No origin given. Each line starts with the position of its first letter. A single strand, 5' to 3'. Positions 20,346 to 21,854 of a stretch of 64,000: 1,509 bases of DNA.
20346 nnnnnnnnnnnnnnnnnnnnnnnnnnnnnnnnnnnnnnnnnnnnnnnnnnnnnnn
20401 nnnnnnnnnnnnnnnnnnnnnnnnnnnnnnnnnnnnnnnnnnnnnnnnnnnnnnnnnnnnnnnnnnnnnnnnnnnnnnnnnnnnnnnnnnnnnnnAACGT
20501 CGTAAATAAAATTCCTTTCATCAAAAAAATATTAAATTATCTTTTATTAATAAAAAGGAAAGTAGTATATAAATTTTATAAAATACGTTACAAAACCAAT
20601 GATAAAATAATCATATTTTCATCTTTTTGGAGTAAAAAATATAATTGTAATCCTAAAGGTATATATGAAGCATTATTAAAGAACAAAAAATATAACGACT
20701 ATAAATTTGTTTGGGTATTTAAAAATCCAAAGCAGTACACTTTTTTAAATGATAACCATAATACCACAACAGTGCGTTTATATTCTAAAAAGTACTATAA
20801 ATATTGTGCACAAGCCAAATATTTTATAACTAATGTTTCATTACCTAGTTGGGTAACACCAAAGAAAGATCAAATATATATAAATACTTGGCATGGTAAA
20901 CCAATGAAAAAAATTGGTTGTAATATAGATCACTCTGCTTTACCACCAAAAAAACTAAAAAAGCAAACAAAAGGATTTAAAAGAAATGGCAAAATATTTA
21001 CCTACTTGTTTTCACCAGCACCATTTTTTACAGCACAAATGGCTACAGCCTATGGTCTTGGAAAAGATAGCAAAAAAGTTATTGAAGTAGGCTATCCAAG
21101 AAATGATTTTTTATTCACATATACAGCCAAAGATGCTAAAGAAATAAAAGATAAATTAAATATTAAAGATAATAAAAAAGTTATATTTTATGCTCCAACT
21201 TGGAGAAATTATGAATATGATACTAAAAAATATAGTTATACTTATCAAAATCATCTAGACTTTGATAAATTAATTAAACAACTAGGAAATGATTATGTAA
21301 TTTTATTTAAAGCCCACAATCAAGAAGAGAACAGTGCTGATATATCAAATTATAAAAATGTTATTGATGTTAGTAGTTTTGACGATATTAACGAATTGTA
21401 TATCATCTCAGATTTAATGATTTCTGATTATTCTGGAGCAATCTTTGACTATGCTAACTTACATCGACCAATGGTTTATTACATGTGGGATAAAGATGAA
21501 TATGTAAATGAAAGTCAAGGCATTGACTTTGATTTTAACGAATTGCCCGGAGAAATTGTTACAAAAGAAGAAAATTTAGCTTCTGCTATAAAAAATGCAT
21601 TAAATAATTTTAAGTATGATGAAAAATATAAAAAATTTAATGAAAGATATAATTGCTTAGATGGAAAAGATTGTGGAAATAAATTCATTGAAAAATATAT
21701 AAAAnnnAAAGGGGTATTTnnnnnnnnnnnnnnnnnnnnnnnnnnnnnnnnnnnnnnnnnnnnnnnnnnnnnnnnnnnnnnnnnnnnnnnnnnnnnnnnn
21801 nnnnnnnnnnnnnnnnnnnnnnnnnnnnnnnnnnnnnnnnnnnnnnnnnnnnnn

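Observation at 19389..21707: Unusual Fe-alcohol-dehydrogenase::TagF-like fusion protein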

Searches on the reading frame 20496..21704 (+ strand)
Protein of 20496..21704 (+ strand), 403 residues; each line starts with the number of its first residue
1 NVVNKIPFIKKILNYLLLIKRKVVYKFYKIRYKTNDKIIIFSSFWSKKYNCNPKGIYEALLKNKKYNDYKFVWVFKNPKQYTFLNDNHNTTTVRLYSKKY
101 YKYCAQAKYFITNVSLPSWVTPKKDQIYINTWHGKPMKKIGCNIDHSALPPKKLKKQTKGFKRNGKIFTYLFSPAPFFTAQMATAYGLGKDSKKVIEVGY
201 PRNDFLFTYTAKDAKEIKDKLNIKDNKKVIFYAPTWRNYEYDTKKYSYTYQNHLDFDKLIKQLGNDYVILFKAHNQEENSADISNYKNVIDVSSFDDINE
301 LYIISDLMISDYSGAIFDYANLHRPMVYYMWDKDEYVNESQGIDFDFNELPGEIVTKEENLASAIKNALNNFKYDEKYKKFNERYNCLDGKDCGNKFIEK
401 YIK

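Call 19: search_solved_structures(query=window:20496-21704:+, max_evalue=0.001, show_alignments=2)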
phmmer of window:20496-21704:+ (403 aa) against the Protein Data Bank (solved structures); distinct sequences matched with E-value up to 0.001: 5.
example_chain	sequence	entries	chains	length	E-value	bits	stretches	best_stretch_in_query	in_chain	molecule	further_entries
3l7i_A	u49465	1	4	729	1e-66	228.8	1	23-391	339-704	Teichoic acid biosynthesis protein F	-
3l7j_A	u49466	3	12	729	1.2e-65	225.3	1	23-391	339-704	Teichoic acid biosynthesis protein F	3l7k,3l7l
3l7m_A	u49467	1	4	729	2.1e-65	224.5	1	23-391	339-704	Teichoic acid biosynthesis protein F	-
8qoy_A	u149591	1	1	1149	2.3e-43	151.9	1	28-392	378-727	TagF-like capsule polymerase Cps3D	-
8va1_A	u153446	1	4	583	1.7e-26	96.3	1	183-390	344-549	Teichoic acid ribitol-phosphate polymerase TarL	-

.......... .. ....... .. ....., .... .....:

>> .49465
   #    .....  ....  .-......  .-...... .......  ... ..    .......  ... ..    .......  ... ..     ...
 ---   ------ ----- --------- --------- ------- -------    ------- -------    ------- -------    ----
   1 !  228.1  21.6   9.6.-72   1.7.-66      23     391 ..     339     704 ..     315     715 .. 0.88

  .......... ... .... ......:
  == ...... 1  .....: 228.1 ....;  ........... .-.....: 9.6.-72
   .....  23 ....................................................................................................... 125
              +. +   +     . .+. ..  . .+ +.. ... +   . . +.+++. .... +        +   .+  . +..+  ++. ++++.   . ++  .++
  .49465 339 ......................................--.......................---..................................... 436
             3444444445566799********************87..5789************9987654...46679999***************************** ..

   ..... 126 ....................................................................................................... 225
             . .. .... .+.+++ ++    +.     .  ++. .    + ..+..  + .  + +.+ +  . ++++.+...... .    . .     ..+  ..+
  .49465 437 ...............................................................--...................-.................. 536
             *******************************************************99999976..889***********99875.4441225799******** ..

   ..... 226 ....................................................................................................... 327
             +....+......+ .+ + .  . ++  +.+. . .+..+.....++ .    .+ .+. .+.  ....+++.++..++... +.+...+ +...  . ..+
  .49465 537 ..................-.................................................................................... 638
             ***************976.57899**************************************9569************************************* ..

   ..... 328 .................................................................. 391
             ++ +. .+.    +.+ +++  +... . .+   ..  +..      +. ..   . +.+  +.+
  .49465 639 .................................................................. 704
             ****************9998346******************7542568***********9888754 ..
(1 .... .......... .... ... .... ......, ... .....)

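Call 36: find_homologous_proteins(query=window:20526-21704:+, max_evalue=1e-20)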
Query window:20526-21704:+ (393 aa): 791 proteins with E <= 1e-20 among 5558 candidates; the best 120 are listed.
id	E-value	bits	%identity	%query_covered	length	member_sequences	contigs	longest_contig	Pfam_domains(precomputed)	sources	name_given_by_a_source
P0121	4.8e-208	709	78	100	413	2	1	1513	PF04464.21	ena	-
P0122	1.6e-182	625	71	99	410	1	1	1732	PF04464.21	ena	-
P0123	3.6e-172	591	69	96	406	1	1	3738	PF04464.21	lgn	-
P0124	3.1e-169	581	65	99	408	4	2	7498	PF04464.21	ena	-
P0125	3.7e-148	512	67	87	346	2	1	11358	PF04464.21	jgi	-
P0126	4.7e-148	512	59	100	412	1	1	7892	PF04464.21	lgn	-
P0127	1.9e-106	375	47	97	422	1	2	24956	PF04464.21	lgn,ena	-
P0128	3.3e-106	374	47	97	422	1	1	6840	PF04464.21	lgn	-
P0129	5.2e-106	373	47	97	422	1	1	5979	PF04464.21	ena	-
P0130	1.5e-105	372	46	97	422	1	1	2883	PF04464.21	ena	-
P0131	1.6e-105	371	46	97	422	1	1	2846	PF04464.21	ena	-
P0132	2.5e-105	371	46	97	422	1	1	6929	PF04464.21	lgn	-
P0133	5.2e-105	370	47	100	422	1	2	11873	PF04464.21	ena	-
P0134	6.6e-105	369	47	96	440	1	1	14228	PF04464.21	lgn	-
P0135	7.5e-105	369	46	97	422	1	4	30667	PF04464.21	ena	-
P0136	7.0e-104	366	46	97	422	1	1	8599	PF04464.21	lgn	-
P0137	7.2e-104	366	45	100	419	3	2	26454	PF04464.21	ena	-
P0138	3.1e-103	364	45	97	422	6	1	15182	PF04464.21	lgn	-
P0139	3.6e-103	364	46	100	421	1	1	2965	PF04464.21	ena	-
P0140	3.8e-103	364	43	98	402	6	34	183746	PF04464.21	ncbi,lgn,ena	ncbi:MAG: CDP-glycerol glycerophosphotransferase family protein [Lachnospiraceae bacterium]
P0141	5.2e-103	363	47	100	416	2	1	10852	PF04464.21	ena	-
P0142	7.1e-103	363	46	98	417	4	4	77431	PF04464.21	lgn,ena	-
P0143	1.0e-102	362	45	97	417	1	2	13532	PF04464.21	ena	-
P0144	3.6e-102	360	46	100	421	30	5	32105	PF04464.21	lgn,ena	-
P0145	5.5e-102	360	44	100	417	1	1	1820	PF04464.21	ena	-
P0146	1.1e-101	359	46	97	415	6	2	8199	PF04464.21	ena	-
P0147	1.2e-101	359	45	100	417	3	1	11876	PF04464.21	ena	-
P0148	1.6e-101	358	41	98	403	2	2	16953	PF04464.21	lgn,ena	-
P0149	1.6e-101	358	46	100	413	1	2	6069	PF04464.21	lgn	-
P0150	1.7e-101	358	44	100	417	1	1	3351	PF04464.21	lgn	-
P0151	2.4e-101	358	43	100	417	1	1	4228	PF04464.21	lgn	-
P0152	2.5e-101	358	46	100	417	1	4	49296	PF04464.21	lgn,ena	-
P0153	3.9e-101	357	44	97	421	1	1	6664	PF04464.21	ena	-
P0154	3.9e-101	357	44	97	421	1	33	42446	PF04464.21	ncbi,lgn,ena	-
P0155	3.9e-101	357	44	97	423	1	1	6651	PF04464.21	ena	-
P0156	4.1e-101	357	46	100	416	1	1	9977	PF04464.21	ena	-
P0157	4.1e-101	357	45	100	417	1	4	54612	PF04464.21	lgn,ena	-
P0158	4.1e-101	357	45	100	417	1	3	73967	PF04464.21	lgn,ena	-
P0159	4.4e-101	357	45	99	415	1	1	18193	PF04464.21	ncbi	-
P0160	5.0e-101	357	44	97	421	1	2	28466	PF04464.21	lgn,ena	-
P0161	6.9e-101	356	46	100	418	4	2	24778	PF04464.21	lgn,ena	-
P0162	8.1e-101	356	47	100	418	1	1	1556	PF04464.21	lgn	-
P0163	8.2e-101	356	42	98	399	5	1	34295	PF04464.21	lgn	-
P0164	8.8e-101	356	44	97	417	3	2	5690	PF04464.21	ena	-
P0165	9.9e-101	356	45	98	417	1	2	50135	PF04464.21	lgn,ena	-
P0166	1.1e-100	356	45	99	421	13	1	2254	PF04464.21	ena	-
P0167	1.2e-100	355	44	100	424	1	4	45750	PF04464.21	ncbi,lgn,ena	-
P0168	1.3e-100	355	46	99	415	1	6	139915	PF04464.21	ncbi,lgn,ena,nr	ncbi:MAG: CDP-glycerol glycerophosphotransferase family protein [Clostridia bacterium]|nr:CDP-glycer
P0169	1.6e-100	355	44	97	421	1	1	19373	PF04464.21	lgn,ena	-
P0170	1.6e-100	355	45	100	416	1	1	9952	PF04464.21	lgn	-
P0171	1.8e-100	355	43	98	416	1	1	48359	PF04464.21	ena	-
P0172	2.0e-100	355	41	98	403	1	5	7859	PF04464.21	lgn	-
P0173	2.1e-100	355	45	98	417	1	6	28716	PF04464.21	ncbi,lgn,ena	-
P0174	2.2e-100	355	44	100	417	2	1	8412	PF04464.21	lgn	-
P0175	2.2e-100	355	46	100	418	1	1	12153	PF04464.21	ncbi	-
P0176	2.7e-100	354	45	100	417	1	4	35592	PF04464.21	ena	-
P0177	2.8e-100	354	45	95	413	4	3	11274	PF04464.21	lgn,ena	-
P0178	4.0e-100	354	45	97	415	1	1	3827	PF04464.21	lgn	-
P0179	4.2e-100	354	46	98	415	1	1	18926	PF04464.21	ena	-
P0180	4.9e-100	353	46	99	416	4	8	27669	PF04464.21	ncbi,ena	-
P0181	5.1e-100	353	45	98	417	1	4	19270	PF04464.21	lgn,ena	-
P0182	5.1e-100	353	44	97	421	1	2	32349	PF04464.21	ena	-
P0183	7.0e-100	353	43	100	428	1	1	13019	PF04464.21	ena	-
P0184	7.3e-100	353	45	100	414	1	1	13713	PF04464.21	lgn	-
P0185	9.3e-100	353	43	100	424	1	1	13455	PF04464.21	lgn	-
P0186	9.7e-100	352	44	98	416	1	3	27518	PF04464.21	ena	-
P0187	1.1e-99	352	47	100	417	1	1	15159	PF04464.21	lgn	-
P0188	1.3e-99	352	45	97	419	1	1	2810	PF04464.21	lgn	-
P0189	1.3e-99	352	43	100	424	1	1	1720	PF04464.21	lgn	-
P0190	1.4e-99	352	43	100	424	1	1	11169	PF04464.21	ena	-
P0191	1.5e-99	352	43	100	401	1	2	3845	PF04464.21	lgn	-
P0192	1.7e-99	352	44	100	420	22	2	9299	PF04464.21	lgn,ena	-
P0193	1.8e-99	352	45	100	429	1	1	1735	PF04464.21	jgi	-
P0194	2.1e-99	351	43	100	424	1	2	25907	PF04464.21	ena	-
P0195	2.1e-99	351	43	100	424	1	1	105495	PF04464.21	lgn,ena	-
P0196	2.2e-99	351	43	100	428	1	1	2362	PF04464.21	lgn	-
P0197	2.2e-99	351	43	100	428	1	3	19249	PF04464.21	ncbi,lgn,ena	-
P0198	2.2e-99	351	43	100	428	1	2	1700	PF04464.21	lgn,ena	-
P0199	2.2e-99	351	46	100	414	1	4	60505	PF04464.21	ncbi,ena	-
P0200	2.4e-99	351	44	98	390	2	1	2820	PF04464.21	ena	-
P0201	2.5e-99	351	45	96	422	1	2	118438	PF04464.21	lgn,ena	-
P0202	3.0e-99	351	44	97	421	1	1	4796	PF04464.21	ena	-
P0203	3.2e-99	351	46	91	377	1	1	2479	PF04464.21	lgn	-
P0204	3.4e-99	351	43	100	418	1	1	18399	PF04464.21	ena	-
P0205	3.7e-99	351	46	100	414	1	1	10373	PF04464.21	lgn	-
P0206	4.0e-99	350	40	98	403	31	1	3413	PF04464.21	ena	-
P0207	4.9e-99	350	41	98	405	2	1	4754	PF04464.21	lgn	-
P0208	5.2e-99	350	46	99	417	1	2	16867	PF04464.21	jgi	-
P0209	5.5e-99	350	43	100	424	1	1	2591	PF04464.21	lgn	-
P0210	5.7e-99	350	43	100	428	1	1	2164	PF04464.21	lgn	-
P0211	6.1e-99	350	43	100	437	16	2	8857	PF04464.21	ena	-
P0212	6.6e-99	350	44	100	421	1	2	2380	PF04464.21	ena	-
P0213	7.2e-99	350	43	98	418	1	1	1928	PF04464.21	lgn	-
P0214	7.8e-99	349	45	89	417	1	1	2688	PF04464.21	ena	-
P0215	8.8e-99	349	42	99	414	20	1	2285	PF04464.21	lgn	-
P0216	9.0e-99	349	45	99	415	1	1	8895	PF04464.21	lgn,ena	-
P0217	1.0e-98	349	46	100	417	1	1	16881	PF04464.21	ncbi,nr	ncbi:MAG: CDP-glycerol glycerophosphotransferase family protein [Bacilli bacterium]|nr:CDP-glycerol 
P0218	1.1e-98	349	44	100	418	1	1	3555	PF04464.21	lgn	-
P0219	1.1e-98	349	45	100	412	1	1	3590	PF04464.21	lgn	-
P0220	1.3e-98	349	43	100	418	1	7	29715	PF04464.21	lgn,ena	-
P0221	1.4e-98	349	44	97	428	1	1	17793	PF04464.21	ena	-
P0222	1.4e-98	349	43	100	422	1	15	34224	PF04464.21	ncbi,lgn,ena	-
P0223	1.5e-98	348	45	100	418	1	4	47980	PF04464.21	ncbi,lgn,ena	-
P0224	1.7e-98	348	44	98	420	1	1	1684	PF04464.21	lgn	-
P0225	1.8e-98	348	46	100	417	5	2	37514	PF04464.21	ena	-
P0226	1.9e-98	348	46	100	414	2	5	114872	PF04464.21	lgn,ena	-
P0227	2.0e-98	348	44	97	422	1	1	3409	PF04464.21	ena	-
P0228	2.7e-98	348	45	94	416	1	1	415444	PF04464.21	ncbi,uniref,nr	ncbi:CDP-glycerol glycerophosphotransferase family protein [Anaerosacchariphilus polymeriproducens]|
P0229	3.4e-98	347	44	97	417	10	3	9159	PF04464.21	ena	-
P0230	3.5e-98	347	42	100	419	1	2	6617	PF04464.21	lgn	-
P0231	3.7e-98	347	44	98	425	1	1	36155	PF04464.21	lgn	-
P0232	4.3e-98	347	44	100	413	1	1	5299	PF04464.21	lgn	-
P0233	4.8e-98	347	43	100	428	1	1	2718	PF04464.21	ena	-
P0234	4.9e-98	347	43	98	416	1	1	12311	PF04464.21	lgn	-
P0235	5.5e-98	347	46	99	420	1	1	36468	PF04464.21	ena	-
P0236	6.9e-98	346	44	100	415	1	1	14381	PF04464.21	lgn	-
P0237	8.7e-98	346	43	98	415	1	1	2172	PF04464.21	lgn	-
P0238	9.7e-98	346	45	100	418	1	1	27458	PF04464.21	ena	-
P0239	1.0e-97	346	44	99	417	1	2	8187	PF04464.21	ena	-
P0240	1.1e-97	346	44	97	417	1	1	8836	PF04464.21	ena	-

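Call 37: find_encoding_contigs(protein=P0228, flank=10000, max_places=1)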
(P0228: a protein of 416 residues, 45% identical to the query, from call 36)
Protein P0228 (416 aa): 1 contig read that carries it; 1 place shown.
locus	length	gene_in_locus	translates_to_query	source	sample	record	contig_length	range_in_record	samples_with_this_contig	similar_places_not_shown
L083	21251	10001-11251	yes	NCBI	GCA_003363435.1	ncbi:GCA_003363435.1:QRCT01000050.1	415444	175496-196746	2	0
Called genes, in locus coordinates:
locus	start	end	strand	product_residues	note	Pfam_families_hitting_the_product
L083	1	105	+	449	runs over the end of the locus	PF02878:PGM_PMM_I, PF02879:PGM_PMM_II, PF02880:PGM_PMM_III, PF00408:PGM_PMM_IV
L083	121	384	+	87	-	PF00381:PTS-HPr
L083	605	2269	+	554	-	PF00682:HMGL-like, PF22615:IPMS_D2, PF08502:LeuA_dimer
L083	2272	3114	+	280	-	PF01073:3Beta_HSD (faint), PF01370:Epimerase, PF04321:RmlD_sub_bind, PF16363:GDP_Man_Dehyd, PF07993:NAD_binding_4 (weak), PF02719:Polysacc_synt_2 (weak)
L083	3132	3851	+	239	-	PF00535:Glycos_transf_2, PF13641:Glyco_tranf_2_3 (weak)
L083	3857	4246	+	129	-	PF10066:DUF2304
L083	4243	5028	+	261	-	PF00535:Glycos_transf_2, PF13641:Glyco_tranf_2_3 (weak)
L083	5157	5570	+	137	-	PF04138:GtrA_DPMS_TM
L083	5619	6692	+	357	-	PF01073:3Beta_HSD, PF01370:Epimerase, PF02719:Polysacc_synt_2, PF04321:RmlD_sub_bind, PF07993:NAD_binding_4, PF16363:GDP_Man_Dehyd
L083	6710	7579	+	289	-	PF00483:NTP_transferase, PF12804:NTP_transf_3 (weak)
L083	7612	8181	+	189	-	PF00908:dTDP_sugar_isom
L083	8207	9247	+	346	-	PF19554:DUF6077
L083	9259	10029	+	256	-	-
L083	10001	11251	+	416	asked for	PF04464:Glyphos_transf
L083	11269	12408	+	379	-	PF13477:Glyco_trans_4_2, PF13439:Glyco_transf_4, PF13579:Glyco_trans_4_4, PF00534:Glycos_transf_1, PF13692:Glyco_trans_1_4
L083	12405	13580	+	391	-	PF04464:Glyphos_transf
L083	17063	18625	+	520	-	PF04464:Glyphos_transf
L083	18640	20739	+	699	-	PF04464:Glyphos_transf, PF02350:Epimerase_2 (weak)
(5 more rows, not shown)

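Call 38: find_encoding_contigs(protein=P0140, flank=10000, max_places=1)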
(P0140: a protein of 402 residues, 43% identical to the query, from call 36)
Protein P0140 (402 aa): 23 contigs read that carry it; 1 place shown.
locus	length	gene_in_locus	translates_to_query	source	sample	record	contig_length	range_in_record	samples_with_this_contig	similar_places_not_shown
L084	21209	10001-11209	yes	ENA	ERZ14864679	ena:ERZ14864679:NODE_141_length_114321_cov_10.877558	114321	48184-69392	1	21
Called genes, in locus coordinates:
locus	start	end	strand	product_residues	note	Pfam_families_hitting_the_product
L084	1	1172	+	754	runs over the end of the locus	PF00398:RrnaAD (weak), PF13489:Methyltransf_23 (weak), PF08241:Methyltransf_11 (weak), PF08242:Methyltransf_12 (weak), PF13649:Methyltransf_25 (weak), PF13847:Methyltransf_31 (weak)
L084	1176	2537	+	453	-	PF02397:Bac_transf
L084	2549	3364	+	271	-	PF00535:Glycos_transf_2, PF10111:Glyco_tranf_2_2 (weak), PF13641:Glyco_tranf_2_3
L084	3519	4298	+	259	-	-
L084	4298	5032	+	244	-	PF02463:SMC_N (faint), PF13175:AAA_15 (faint), PF13476:AAA_23 (faint), PF13555:AAA_29 (weak), PF00005:ABC_tran, PF13304:AAA_21 (weak)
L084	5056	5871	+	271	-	PF04991:LicD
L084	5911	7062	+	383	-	PF02776:TPP_enzyme_N, PF02775:TPP_enzyme_C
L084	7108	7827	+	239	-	PF00483:NTP_transferase, PF12804:NTP_transf_3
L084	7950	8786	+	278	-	PF01973:MptE-like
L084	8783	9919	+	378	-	PF00465:Fe-ADH, PF13685:Fe-ADH_2 (weak), PF25137:ADH_Fe_C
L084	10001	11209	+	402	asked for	PF04464:Glyphos_transf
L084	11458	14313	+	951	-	PF17994:Glft2_N (weak), PF01973:MptE-like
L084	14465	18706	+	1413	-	PF04464:Glyphos_transf, PF01973:MptE-like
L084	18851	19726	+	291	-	PF03102:NeuB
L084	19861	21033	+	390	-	PF02348:CTP_transf_3, PF00702:Hydrolase (faint), PF08282:Hydrolase_3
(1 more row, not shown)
